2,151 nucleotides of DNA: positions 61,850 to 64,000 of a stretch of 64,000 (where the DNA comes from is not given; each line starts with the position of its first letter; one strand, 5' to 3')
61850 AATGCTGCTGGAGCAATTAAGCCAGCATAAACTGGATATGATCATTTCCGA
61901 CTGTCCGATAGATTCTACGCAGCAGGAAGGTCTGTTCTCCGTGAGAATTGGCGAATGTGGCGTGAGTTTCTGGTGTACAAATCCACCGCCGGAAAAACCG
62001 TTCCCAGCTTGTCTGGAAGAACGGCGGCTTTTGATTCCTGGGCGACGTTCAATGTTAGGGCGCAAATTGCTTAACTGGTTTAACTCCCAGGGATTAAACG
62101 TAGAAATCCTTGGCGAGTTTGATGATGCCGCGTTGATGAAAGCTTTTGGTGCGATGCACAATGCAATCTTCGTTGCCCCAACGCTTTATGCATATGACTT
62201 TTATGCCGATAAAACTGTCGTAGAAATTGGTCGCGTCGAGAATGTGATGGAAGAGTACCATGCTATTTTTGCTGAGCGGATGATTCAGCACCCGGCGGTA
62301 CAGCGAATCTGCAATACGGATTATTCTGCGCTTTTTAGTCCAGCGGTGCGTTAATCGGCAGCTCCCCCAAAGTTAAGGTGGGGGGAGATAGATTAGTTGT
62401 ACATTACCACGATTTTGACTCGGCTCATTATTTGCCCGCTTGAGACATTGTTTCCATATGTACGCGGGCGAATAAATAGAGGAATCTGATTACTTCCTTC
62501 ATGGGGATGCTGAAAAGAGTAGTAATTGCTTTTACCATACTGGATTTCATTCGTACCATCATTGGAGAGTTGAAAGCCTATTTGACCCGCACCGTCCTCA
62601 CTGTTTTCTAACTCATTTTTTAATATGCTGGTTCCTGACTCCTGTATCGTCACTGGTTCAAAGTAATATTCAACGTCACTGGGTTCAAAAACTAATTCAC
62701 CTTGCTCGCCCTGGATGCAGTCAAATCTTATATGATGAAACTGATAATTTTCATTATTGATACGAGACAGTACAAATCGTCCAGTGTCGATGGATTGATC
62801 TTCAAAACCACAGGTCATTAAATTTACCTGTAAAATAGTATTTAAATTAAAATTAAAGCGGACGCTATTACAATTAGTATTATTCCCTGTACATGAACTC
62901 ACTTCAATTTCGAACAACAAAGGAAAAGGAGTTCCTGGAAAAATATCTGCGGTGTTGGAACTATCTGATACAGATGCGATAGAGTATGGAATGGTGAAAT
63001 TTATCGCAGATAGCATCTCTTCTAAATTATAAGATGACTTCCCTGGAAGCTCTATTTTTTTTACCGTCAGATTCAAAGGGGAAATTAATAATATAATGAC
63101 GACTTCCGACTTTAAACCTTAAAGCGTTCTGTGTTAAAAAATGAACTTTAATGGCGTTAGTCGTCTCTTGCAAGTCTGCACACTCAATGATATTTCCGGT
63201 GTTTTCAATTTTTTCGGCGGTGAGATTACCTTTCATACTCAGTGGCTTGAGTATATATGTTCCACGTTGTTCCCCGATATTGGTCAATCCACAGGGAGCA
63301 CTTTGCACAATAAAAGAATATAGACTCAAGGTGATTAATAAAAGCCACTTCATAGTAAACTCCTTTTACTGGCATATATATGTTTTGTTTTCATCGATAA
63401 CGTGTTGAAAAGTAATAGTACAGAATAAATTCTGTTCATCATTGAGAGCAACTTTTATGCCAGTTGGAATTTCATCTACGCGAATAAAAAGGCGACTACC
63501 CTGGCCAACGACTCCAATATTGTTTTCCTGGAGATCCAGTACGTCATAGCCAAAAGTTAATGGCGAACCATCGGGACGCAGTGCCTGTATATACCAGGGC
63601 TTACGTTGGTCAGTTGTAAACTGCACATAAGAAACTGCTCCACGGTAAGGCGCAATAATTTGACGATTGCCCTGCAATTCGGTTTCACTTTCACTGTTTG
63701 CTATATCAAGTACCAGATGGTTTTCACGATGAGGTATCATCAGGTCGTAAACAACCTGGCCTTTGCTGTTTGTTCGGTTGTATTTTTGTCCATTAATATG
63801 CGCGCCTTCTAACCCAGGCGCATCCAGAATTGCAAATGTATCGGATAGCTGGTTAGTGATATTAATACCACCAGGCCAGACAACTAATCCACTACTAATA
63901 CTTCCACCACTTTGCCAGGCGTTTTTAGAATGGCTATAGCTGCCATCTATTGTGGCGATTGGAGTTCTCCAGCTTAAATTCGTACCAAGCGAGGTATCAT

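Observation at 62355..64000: Chaperone-usher fimbrial operon immediately downstream of nhaR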

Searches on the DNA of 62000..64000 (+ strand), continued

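Call 46: search_dna_similar(query=window:62393-63353:+, collection=ecoli_genomes, mode=near, rows=spread, max_rows=60)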
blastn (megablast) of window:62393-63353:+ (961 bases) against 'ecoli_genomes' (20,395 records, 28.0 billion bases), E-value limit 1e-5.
Records with a match: 4222; places in all: 4238; records where one place covers at least 80% of the query: 3633.
Genomes with a match: 4222 of 5426; with a place that covers at least 80% of the query: 3633. Places per genome that has any: lowest 1, median 1, highest 2. On chromosomes: 4235 places; on plasmids: 3.
Best place of each record, by identity: >=99% 852; 95-99% 3359; 90-95% 7; 80-90% 4.
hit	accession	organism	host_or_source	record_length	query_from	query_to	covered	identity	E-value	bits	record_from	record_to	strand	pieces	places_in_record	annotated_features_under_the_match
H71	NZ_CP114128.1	Escherichia coli strain PE164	pig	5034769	1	961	100%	100.0%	0e+0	1775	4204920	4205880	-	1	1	fimbrial family protein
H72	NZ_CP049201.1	Escherichia coli strain PapRG-04-4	Papio papio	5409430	1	961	100%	99.3%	0e+0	1735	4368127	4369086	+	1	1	fimbrial family protein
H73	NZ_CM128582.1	Escherichia coli strain 600029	Homo sapiens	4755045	1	961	100%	99.2%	0e+0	1729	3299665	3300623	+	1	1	fimbrial family protein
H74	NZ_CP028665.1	Escherichia coli strain 118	cattle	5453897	1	961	100%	99.1%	0e+0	1725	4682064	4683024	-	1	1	fimbrial family protein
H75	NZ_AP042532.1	Escherichia coli strain OkiPb01687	bovine feces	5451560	1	961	100%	99.1%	0e+0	1725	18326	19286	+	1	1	fimbrial family protein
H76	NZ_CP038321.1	Escherichia coli O157:H7 strain NE1127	bovine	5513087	1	961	100%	99.0%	0e+0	1720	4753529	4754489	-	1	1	fimbrial family protein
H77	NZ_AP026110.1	Escherichia coli strain CEC08123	Homo sapiens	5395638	1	961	100%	99.0%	0e+0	1720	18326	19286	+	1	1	fimbrial family protein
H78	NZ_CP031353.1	Escherichia coli O145 strain RM9154-C1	Cattle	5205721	1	961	100%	98.9%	0e+0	1712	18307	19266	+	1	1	hypothetical protein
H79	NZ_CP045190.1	Escherichia coli strain NT1F31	pig manure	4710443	1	961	100%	98.6%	0e+0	1696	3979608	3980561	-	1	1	fimbrial family protein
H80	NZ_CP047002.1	Escherichia coli strain J-8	chicken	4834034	1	961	100%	98.5%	0e+0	1696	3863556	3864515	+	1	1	fimbrial family protein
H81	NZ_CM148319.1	Escherichia coli strain 28A18CPO003A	Homo sapiens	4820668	1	961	100%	98.5%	0e+0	1696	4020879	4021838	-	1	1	fimbrial family protein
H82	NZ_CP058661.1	Escherichia coli strain 005008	Homo sapiens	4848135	1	961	100%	98.4%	0e+0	1690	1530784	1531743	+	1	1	hypothetical protein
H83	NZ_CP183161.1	Escherichia coli strain 605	Homo sapiens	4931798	1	961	100%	98.4%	0e+0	1690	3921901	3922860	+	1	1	hypothetical protein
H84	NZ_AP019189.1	Escherichia coli strain M217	Homo sapiens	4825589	1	961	100%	98.3%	0e+0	1685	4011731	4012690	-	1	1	hypothetical protein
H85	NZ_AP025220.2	Escherichia coli strain 2017.11.01CC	Homo sapiens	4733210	1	961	100%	98.3%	0e+0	1685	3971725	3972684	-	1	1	hypothetical protein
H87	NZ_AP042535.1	Escherichia coli strain OkiPb01688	bovine feces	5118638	1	961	100%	98.2%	0e+0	1681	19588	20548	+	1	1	fimbrial family protein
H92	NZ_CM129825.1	Escherichia coli strain CREC_5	Homo sapiens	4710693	1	961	100%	98.1%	0e+0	1681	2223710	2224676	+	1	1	fimbrial family protein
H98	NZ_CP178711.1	Escherichia coli strain VTB97585v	Chicken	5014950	1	961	100%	98.1%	0e+0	1674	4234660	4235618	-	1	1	fimbrial family protein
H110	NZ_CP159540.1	Escherichia coli strain PEC1011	Wild bird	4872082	1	961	100%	97.8%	0e+0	1657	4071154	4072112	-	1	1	fimbrial family protein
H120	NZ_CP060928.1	Escherichia coli strain EC13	Homo sapiens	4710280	1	961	100%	96.7%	0e+0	1596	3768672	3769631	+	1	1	fimbrial family protein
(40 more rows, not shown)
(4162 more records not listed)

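Call 47: get_annotated_region(hit=H98, flank=50)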
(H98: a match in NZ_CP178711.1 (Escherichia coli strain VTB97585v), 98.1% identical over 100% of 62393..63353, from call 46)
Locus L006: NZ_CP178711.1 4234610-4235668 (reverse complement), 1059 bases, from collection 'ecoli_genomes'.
description: Escherichia coli strain VTB97585v chromosome, complete genome
organism: Escherichia coli strain VTB97585v (NCBI taxid 562)
replicon: chromosome; assembly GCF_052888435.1
host: Chicken; source: -; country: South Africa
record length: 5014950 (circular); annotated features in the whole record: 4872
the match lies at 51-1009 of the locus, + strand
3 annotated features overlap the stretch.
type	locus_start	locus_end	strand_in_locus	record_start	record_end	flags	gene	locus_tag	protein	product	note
CDS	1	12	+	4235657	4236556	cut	nhaR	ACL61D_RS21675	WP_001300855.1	transcriptional activator NhaR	-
CDS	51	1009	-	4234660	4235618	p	-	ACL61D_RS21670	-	fimbrial family protein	frameshifted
CDS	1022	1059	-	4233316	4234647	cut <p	-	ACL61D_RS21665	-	fimbria/pilus outer membrane usher protein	incomplete; partial in the middle of a contig; missing N-terminus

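Call 48: get_annotated_region(hit=H73, flank=50)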
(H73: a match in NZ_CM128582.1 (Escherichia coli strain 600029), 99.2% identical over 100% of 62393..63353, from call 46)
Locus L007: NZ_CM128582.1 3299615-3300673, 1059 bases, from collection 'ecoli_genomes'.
description: Escherichia coli strain 600029 chromosome, whole genome shotgun sequence
organism: Escherichia coli strain 600029 (NCBI taxid 562)
replicon: chromosome; assembly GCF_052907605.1
host: Homo sapiens; source: stool; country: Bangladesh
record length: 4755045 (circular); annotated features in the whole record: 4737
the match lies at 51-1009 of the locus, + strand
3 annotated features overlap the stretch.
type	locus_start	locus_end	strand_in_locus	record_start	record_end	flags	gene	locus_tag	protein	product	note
CDS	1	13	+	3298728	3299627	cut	nhaR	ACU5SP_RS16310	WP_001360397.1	transcriptional activator NhaR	-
CDS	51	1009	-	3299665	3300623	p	-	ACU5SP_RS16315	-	fimbrial family protein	frameshifted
CDS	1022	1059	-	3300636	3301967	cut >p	-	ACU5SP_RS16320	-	fimbria/pilus outer membrane usher protein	incomplete; partial in the middle of a contig; missing N-terminus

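Call 49: get_annotated_region(hit=H110, flank=50)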
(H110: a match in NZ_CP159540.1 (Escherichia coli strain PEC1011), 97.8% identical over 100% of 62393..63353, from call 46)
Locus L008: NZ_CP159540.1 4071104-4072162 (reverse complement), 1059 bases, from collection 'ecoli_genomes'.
description: Escherichia coli strain PEC1011 chromosome, complete genome
organism: Escherichia coli strain PEC1011 (NCBI taxid 562)
replicon: chromosome; assembly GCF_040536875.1
host: Wild bird; source: Fecal matter; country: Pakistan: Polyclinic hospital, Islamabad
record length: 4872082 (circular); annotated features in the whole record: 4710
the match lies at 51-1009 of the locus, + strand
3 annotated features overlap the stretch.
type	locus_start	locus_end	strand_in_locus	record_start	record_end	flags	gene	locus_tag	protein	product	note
CDS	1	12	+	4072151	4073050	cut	nhaR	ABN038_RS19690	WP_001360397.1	transcriptional activator NhaR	-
CDS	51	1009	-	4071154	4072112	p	-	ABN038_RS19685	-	fimbrial family protein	frameshifted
CDS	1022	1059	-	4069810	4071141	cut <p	-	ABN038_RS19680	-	fimbria/pilus outer membrane usher protein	incomplete; partial in the middle of a contig; missing N-terminus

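Call 50: get_annotated_region(hit=H92, flank=50)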
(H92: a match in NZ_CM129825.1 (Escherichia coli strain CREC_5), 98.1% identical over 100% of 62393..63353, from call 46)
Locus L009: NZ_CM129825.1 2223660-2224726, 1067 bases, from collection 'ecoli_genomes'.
description: Escherichia coli strain CREC_5 chromosome, whole genome shotgun sequence
organism: Escherichia coli strain CREC_5 (NCBI taxid 562)
replicon: chromosome; assembly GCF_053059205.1
host: Homo sapiens; source: blood; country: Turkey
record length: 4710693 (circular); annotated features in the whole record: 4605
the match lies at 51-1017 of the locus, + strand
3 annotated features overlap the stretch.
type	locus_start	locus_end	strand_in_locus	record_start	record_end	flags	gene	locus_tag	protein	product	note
CDS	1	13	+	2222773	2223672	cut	nhaR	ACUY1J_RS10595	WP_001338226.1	transcriptional activator NhaR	-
CDS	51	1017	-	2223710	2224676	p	-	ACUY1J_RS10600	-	fimbrial family protein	frameshifted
CDS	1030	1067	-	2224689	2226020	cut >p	-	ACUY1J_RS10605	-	fimbria/pilus outer membrane usher protein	internal stop; incomplete; partial in the middle of a contig; missing N-terminus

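Call 51: get_annotated_region(hit=H79, flank=50)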
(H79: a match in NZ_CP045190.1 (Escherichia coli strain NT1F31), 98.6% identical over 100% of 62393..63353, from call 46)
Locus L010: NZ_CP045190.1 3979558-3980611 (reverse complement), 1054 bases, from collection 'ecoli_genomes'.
description: Escherichia coli strain NT1F31 chromosome, complete genome
organism: Escherichia coli strain NT1F31 (NCBI taxid 562)
replicon: chromosome; assembly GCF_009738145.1
host: -; source: pig manure; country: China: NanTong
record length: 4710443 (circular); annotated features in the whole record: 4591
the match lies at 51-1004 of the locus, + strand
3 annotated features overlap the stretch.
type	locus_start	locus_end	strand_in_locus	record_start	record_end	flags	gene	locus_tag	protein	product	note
CDS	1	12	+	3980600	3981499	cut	nhaR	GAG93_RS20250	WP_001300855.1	transcriptional activator NhaR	-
CDS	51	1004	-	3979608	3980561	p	-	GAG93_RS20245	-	fimbrial family protein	frameshifted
CDS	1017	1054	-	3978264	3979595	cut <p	-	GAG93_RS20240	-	fimbria/pilus outer membrane usher protein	incomplete; partial in the middle of a contig; missing N-terminus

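Call 52: get_annotated_region(hit=H87, flank=50)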
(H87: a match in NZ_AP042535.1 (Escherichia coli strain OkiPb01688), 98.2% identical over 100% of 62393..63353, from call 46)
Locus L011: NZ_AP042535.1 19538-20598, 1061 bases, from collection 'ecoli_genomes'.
description: Escherichia coli strain OkiPb01688 chromosome, complete genome
organism: Escherichia coli strain OkiPb01688 (NCBI taxid 562)
replicon: chromosome; assembly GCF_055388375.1
host: -; source: bovine feces; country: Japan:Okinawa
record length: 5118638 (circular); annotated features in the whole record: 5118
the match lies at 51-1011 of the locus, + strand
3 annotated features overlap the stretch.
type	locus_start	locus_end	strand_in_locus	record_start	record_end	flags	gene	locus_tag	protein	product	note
CDS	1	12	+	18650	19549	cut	nhaR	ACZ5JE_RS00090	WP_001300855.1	transcriptional activator NhaR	-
CDS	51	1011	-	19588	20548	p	-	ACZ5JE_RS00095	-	fimbrial family protein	frameshifted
CDS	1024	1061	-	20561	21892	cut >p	-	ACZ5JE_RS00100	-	fimbria/pilus outer membrane usher protein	incomplete; partial in the middle of a contig; missing N-terminus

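Call 53: get_annotated_region(hit=H72, flank=50)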
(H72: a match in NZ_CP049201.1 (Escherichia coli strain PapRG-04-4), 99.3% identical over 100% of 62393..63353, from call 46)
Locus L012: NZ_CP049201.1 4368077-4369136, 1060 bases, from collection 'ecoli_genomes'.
description: Escherichia coli strain PapRG-04-4 chromosome, complete genome
organism: Escherichia coli strain PapRG-04-4 (NCBI taxid 562)
replicon: chromosome; assembly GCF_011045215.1
host: Papio papio; source: stool; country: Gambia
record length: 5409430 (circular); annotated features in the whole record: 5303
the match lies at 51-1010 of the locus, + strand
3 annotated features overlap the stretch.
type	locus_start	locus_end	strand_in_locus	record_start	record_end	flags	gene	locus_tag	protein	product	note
CDS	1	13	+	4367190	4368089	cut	nhaR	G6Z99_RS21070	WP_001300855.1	transcriptional activator NhaR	-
CDS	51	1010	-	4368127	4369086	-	-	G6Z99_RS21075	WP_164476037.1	fimbrial family protein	-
CDS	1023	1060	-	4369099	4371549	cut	-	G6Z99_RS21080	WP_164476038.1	fimbrial biogenesis outer membrane usher protein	-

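Call 54: get_annotated_region(hit=H120, flank=50)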
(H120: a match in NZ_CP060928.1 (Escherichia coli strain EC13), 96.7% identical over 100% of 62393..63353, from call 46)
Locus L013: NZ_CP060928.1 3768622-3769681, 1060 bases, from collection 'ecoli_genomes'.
description: Escherichia coli strain EC13 chromosome, complete genome
organism: Escherichia coli strain EC13 (NCBI taxid 562)
replicon: chromosome; assembly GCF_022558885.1
host: Homo sapiens; source: urine; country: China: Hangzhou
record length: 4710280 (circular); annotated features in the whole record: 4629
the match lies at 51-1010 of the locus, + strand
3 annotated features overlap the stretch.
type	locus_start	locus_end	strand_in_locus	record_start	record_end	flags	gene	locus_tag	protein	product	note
CDS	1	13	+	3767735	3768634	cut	nhaR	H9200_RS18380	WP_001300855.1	transcriptional activator NhaR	-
CDS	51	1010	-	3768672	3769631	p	-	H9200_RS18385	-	fimbrial family protein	internal stop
CDS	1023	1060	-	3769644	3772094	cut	-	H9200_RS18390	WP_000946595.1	fimbrial biogenesis outer membrane usher protein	-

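Call 72: search_dna_similar(query=L015:1277-2386:+, collection=ecoli_genomes, mode=distant, max_rows=3)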
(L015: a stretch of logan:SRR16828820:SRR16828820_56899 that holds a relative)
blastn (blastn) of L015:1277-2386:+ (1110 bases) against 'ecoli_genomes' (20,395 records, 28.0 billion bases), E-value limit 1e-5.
Records with a match: 5638; places in all: 5643; records where one place covers at least 80% of the query: 5636.
Genomes with a match: 5425 of 5426; with a place that covers at least 80% of the query: 5424. Places per genome that has any: lowest 1, median 1, highest 4. On chromosomes: 5423 places; on plasmids: 220.
Best place of each record, by identity: 80-90% 5637; 60-80% 1.
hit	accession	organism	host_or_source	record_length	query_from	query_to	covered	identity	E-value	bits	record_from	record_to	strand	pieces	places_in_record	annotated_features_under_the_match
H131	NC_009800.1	Escherichia coli HS strain HS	-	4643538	1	1106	100%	83.1%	0e+0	1152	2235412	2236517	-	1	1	apbC: iron-sulfur cluster carrier protein ApbC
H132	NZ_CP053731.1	Escherichia coli strain CP55_Sichuan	pig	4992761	1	1106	100%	83.1%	0e+0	1152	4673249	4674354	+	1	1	apbC: iron-sulfur cluster carrier protein ApbC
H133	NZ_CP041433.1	Escherichia coli strain STEC313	Raw beef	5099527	1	1106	100%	83.1%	0e+0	1152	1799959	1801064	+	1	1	apbC: iron-sulfur cluster carrier protein ApbC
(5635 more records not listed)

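Call 83: search_dna_similar(query=window:63020-63102:-, collection=ecoli_genomes, mode=near, max_rows=5)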
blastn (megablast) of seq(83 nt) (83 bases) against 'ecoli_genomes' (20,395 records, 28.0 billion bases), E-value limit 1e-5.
Records with a match: 3392; places in all: 3393; records where one place covers at least 80% of the query: 3390.
Genomes with a match: 3392 of 5426; with a place that covers at least 80% of the query: 3390. Places per genome that has any: lowest 1, median 1, highest 2. On chromosomes: 3390 places; on plasmids: 3.
Best place of each record, by identity: >=99% 31; 95-99% 3361.
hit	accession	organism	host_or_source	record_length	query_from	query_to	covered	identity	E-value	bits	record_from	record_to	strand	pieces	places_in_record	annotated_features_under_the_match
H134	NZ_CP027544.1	Escherichia coli strain 2013C-3264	Homo sapiens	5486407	1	83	100%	100.0%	5e-35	154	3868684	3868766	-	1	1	fimbrial family protein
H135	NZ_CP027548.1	Escherichia coli strain 2014C-3061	Homo sapiens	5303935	1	83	100%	100.0%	5e-35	154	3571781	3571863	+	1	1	fimbrial family protein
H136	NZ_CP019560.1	Escherichia coli strain KSC1031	porcine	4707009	1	83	100%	100.0%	5e-35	154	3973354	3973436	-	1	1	fimbrial family protein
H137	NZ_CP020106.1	Escherichia coli strain 13E0780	cattle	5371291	1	83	100%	100.0%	5e-35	154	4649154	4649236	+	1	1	fimbrial family protein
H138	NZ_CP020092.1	Escherichia coli strain 13E0725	cattle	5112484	1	83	100%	100.0%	5e-35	154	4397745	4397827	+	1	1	fimbrial family protein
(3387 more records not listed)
